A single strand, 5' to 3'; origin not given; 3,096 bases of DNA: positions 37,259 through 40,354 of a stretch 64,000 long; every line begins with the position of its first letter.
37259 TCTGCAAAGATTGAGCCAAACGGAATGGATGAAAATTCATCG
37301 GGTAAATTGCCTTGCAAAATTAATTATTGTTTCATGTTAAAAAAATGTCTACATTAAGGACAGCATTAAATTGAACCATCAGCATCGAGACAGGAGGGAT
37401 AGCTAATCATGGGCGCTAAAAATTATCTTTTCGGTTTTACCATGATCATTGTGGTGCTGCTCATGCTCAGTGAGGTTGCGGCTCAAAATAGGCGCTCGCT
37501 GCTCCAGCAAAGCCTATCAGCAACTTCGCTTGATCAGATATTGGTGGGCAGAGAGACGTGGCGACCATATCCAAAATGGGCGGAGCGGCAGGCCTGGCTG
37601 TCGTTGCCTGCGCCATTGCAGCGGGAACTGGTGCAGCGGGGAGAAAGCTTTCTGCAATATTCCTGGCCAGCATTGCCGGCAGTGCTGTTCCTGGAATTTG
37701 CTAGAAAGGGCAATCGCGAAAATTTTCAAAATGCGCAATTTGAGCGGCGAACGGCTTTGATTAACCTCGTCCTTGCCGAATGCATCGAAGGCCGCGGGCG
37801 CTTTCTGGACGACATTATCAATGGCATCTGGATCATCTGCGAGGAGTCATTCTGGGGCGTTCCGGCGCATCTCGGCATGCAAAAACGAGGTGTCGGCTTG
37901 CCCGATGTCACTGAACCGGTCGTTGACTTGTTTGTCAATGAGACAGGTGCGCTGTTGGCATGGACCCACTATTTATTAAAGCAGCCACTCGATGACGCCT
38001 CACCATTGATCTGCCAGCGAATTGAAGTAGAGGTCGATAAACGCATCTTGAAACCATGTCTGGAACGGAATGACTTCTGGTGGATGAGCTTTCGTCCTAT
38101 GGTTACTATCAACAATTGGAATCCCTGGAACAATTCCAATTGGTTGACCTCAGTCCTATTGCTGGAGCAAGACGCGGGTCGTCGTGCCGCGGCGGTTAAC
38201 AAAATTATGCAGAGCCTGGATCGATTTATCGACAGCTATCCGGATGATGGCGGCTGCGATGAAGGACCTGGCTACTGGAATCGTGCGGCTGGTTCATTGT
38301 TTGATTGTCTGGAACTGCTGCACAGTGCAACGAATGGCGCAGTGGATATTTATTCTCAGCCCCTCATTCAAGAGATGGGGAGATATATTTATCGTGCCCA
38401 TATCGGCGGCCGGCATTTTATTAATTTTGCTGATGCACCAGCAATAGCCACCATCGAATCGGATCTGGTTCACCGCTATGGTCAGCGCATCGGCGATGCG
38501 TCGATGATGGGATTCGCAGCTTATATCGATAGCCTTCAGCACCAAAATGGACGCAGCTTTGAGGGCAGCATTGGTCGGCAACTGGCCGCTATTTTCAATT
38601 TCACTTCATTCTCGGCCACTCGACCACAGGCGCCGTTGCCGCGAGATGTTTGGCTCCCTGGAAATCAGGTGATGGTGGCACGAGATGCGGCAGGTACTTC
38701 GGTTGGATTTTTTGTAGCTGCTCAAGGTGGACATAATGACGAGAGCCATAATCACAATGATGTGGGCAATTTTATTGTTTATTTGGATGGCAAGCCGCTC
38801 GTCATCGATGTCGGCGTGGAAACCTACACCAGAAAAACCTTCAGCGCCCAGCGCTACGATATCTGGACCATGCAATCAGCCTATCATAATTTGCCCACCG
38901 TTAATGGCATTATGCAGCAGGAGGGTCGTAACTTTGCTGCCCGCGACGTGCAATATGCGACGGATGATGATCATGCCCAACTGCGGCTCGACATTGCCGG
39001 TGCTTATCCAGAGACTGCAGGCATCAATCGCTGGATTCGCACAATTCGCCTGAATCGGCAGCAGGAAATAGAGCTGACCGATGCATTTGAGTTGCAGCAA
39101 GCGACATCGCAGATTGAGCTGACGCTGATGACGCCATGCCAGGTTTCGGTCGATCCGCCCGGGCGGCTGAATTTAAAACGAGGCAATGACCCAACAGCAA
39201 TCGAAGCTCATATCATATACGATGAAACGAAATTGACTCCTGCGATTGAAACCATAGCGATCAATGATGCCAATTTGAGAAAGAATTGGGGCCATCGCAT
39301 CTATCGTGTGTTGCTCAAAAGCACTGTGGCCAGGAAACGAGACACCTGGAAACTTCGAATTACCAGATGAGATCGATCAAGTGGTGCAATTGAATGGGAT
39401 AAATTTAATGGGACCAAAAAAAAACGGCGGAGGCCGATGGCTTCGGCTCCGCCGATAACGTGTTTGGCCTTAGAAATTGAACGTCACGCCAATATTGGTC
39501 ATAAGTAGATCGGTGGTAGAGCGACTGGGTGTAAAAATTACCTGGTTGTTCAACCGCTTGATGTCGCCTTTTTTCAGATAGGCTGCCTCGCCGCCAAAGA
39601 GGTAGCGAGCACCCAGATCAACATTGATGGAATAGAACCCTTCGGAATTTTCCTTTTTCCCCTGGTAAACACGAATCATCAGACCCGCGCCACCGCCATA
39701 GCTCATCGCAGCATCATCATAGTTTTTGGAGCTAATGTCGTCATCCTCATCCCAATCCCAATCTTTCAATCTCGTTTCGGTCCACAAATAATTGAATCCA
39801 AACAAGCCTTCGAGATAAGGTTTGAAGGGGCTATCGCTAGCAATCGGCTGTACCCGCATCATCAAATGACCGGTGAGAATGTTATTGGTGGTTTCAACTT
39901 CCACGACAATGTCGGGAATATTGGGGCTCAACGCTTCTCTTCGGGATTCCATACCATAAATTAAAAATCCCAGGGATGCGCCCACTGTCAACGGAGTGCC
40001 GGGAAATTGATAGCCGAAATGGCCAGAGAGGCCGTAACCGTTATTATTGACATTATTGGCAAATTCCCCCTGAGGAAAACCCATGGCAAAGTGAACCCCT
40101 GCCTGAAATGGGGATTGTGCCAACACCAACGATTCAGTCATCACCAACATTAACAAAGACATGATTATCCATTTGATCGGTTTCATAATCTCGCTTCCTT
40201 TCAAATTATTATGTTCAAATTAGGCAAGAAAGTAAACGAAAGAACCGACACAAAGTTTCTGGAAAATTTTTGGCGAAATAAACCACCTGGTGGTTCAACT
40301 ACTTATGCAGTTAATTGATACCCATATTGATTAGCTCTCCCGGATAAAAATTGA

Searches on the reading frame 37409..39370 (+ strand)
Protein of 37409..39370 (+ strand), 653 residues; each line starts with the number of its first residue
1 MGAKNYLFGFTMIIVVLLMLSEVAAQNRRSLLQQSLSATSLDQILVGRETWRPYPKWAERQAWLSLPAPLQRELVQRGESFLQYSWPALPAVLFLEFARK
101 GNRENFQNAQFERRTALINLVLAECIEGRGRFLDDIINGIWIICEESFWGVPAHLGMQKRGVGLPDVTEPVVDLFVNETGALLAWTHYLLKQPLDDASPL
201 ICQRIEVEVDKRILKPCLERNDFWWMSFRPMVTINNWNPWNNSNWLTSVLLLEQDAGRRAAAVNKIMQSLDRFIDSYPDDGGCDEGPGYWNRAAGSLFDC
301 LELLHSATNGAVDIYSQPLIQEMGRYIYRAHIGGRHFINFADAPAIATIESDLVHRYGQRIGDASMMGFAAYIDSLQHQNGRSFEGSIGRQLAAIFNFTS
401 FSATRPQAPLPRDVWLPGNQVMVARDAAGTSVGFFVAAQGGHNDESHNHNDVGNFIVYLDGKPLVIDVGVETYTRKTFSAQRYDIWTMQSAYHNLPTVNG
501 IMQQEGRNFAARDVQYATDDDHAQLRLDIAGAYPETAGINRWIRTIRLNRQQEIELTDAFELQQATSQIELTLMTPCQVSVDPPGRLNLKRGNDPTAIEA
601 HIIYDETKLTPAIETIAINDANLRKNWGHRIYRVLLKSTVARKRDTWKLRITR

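Call 44: search_protein_families(library=pfam, proteins=[window:37409-39370:+])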
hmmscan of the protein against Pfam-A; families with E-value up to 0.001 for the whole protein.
window:37409-39370:+ (653 aa): 1 family
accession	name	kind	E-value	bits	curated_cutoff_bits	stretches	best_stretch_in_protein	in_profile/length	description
PF07940.18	Hepar_II_III_C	-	1.6e-09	38.1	24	1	423-592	16-185/237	Heparinase II/III-like, C-terminal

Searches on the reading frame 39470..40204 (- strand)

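Call 44: search_protein_families(library=pfam, proteins=[window:39470-40204:-])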
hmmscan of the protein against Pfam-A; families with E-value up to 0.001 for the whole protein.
window:39470-40204:- (244 aa): 1 family
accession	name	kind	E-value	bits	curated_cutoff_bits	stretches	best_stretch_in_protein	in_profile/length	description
PF13505.12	OMP_b-brl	-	7.7e-06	26.6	28.7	1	16-176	2-139/175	Outer membrane protein beta-barrel domain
